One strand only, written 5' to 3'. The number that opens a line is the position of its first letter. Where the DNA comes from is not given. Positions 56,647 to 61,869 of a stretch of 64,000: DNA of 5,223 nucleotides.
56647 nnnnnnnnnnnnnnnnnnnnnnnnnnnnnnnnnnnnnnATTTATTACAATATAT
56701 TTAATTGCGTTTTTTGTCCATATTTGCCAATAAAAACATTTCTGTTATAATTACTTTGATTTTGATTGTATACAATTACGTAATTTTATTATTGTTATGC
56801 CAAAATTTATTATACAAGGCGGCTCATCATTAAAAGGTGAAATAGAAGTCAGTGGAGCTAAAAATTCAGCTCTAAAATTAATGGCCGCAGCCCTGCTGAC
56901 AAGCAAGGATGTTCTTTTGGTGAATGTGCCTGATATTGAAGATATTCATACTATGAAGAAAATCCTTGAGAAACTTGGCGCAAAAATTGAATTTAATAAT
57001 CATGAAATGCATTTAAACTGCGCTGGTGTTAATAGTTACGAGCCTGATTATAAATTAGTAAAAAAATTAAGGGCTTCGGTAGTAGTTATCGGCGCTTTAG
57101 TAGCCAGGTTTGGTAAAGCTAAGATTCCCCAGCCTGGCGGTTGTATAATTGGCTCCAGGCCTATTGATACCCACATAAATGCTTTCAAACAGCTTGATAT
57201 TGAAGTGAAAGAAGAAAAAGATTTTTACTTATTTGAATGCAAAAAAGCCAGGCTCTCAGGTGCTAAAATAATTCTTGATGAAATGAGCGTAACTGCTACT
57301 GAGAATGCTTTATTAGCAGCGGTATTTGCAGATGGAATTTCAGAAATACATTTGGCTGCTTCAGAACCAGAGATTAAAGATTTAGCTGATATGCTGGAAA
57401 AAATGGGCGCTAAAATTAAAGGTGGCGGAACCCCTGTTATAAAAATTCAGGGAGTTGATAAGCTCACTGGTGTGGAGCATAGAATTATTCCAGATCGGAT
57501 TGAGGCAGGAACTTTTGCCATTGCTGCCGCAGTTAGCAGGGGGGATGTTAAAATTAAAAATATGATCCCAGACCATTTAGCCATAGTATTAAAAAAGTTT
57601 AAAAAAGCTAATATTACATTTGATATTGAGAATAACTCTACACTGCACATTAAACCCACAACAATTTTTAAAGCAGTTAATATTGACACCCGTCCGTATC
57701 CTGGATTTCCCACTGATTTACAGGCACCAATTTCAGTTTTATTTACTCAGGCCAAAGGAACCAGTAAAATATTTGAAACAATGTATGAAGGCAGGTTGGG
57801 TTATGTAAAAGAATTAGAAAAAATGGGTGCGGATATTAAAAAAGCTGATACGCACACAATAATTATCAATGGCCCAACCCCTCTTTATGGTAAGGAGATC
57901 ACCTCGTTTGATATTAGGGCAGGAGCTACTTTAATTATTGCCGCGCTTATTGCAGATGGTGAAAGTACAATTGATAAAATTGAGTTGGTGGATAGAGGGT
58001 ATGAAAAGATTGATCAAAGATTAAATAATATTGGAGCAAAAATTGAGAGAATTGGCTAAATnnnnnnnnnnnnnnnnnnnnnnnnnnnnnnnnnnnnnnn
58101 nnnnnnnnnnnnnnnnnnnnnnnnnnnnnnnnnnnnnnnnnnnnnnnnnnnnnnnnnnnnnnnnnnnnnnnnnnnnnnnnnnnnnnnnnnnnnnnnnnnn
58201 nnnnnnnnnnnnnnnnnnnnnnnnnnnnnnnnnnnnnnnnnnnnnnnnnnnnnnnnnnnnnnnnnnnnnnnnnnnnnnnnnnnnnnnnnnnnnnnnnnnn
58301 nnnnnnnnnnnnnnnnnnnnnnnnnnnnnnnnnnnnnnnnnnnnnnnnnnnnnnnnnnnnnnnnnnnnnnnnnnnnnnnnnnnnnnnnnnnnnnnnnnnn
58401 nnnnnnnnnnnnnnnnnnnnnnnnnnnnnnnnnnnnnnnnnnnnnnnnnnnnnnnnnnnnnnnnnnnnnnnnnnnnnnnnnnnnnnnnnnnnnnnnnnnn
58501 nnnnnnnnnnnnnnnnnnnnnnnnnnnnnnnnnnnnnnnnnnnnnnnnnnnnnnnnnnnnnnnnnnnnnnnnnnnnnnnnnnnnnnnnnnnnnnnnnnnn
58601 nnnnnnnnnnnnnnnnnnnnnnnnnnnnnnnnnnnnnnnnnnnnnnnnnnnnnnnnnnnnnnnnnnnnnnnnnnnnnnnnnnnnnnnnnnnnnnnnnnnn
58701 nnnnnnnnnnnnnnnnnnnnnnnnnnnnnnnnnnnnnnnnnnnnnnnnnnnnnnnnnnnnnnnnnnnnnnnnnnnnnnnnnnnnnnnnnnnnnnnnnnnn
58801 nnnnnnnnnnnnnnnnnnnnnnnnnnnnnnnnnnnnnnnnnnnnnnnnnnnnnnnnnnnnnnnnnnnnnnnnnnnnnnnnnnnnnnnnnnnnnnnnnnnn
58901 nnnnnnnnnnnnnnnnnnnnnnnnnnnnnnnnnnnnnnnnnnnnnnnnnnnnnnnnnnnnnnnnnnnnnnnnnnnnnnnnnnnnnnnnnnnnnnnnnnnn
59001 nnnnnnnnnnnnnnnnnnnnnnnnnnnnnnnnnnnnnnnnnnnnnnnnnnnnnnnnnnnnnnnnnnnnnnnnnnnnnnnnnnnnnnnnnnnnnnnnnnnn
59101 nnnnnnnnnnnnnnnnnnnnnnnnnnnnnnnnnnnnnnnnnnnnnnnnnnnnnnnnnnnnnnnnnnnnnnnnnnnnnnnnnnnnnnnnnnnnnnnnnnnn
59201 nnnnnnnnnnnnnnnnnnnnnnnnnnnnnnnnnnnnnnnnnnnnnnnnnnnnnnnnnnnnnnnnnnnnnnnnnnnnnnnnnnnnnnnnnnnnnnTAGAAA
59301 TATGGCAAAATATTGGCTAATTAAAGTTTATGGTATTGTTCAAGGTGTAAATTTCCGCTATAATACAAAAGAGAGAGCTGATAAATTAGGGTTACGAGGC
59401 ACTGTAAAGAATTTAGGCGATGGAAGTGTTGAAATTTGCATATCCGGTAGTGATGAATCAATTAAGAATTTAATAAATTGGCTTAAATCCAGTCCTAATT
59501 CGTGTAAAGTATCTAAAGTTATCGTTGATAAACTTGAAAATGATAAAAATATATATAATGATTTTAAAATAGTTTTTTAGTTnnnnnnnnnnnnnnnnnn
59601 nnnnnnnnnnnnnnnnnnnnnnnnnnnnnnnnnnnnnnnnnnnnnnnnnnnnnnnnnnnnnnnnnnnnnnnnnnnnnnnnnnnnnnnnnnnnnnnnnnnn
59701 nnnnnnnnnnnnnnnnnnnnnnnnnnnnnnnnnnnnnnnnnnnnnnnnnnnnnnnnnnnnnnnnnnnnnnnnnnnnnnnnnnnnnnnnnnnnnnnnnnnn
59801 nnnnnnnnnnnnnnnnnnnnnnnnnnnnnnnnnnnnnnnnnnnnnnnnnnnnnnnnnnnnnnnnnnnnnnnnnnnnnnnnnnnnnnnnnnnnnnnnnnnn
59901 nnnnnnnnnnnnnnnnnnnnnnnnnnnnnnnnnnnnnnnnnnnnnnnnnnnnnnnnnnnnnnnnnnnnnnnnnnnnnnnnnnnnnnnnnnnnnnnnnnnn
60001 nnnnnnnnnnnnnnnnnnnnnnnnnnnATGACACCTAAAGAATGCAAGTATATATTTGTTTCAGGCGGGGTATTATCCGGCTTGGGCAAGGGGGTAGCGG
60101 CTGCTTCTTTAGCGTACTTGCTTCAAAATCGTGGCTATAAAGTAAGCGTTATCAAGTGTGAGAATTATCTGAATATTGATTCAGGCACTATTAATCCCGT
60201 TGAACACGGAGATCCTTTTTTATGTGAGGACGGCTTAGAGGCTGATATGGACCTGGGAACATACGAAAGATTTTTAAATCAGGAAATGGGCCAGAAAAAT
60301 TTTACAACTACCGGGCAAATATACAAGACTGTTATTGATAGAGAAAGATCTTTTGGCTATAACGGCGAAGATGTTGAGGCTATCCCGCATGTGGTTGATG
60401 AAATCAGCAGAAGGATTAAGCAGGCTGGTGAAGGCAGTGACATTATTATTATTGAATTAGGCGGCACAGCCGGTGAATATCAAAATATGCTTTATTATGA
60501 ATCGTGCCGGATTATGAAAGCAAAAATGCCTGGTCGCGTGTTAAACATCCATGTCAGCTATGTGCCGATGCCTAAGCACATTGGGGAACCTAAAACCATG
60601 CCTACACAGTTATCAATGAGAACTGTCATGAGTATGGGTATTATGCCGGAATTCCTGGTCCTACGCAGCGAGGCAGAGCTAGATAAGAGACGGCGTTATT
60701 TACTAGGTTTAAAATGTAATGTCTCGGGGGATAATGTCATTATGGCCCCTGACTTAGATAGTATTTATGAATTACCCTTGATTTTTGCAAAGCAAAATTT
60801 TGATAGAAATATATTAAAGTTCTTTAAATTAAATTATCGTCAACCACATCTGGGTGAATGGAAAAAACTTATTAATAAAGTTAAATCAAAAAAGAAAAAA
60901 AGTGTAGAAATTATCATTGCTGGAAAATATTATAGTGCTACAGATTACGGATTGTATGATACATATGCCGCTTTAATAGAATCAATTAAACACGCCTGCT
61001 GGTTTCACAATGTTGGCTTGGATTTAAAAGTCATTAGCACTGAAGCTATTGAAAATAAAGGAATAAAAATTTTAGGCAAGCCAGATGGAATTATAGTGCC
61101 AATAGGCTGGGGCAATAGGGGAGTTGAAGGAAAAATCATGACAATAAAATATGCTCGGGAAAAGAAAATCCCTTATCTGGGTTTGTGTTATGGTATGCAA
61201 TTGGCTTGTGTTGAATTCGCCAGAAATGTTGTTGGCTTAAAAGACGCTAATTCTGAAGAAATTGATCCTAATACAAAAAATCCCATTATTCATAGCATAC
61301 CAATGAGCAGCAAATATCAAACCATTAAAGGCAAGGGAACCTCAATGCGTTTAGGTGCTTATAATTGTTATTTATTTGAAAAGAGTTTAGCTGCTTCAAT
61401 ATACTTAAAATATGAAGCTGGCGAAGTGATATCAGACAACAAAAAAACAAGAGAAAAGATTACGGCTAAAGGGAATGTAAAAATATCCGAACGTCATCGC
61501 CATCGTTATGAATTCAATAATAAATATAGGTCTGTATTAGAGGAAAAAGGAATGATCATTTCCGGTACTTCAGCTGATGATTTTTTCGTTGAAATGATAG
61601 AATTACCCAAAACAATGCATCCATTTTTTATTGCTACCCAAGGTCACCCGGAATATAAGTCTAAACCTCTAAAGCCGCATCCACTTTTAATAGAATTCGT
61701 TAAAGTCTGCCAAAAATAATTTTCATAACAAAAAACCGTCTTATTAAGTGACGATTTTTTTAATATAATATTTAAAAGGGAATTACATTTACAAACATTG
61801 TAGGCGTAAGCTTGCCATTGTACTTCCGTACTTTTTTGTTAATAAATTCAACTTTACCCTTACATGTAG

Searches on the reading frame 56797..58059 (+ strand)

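Call 10: search_protein_families(library=pfam, proteins=[window:56797-58059:+], max_evalue=0.00001)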
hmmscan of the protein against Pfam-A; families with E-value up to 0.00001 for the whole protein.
window:56797-58059:+ (420 aa): 1 family
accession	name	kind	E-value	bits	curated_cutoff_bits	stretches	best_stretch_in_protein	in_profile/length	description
PF00275.25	EPSP_synthase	-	1.5e-96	324.2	22.8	1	7-408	2-416/417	EPSP synthase (3-phosphoshikimate 1-carboxyvinyltransferase)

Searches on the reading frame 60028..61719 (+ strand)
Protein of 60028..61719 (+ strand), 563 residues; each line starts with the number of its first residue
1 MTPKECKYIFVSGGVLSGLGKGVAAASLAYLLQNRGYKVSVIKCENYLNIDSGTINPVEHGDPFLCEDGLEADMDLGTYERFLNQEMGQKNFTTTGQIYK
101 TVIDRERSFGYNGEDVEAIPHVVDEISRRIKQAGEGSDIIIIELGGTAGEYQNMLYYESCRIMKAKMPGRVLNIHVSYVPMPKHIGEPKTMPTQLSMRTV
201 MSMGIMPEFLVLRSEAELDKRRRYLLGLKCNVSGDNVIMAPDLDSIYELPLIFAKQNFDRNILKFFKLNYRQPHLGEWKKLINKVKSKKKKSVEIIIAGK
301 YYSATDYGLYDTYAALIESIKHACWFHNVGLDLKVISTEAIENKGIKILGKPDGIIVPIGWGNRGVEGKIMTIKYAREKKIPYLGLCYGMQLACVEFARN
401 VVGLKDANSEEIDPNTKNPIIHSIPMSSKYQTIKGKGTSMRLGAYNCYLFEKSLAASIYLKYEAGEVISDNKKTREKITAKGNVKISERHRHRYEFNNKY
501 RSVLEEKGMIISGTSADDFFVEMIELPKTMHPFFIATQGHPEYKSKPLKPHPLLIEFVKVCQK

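Call 53: find_encoding_contigs(protein=window:60028-61719:+, flank=10000, max_places=1)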
Protein window:60028-61719:+ (563 aa): 3 contigs read that carry it; 1 place shown.
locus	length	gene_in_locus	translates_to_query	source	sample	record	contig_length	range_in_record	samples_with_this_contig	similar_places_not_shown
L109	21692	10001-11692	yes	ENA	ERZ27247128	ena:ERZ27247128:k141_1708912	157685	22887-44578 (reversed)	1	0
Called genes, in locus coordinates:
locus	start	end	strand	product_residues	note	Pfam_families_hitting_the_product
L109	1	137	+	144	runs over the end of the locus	-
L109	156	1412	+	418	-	PF05221:AdoHcyase, PF07991:KARI_N (faint), PF05221:AdoHcyase, PF02826:2-Hacid_dh_C (weak), PF00670:AdoHcyase_NAD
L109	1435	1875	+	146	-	-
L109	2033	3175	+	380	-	PF01073:3Beta_HSD, PF01370:Epimerase, PF04321:RmlD_sub_bind (faint), PF07993:NAD_binding_4, PF16363:GDP_Man_Dehyd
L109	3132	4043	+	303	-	PF01073:3Beta_HSD (faint), PF01370:Epimerase, PF02719:Polysacc_synt_2 (faint), PF04321:RmlD_sub_bind, PF16363:GDP_Man_Dehyd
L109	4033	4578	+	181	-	PF00908:dTDP_sugar_isom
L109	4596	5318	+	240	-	PF00483:NTP_transferase, PF12804:NTP_transf_3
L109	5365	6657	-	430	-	PF08308:PEGA, PF24817:WD40_WDHD1_1st (weak), PF16755:Beta-prop_NUP159_NUP214 (faint), PF23414:Beta-prop_EML_2 (faint), PF25174:Beta-prop_THOC3 (faint), PF26550:Tricorn_2nd (faint), PF23381:Beta-prop_IFT122_1st (weak), PF04053:B-prop_COPA_B_2nd (weak), +1 more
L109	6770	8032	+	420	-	PF00275:EPSP_synthase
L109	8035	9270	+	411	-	PF22694:CtpB_N-like, PF00595:PDZ, PF17820:PDZ_6, PF03572:Peptidase_S41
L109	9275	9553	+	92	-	PF00708:Acylphosphatase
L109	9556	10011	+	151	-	PF01281:Ribosomal_L9_N, PF03948:Ribosomal_L9_C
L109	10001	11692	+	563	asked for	PF06418:CTP_synth_N, PF00117:GATase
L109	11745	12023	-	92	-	PF01016:Ribosomal_L27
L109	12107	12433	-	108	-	-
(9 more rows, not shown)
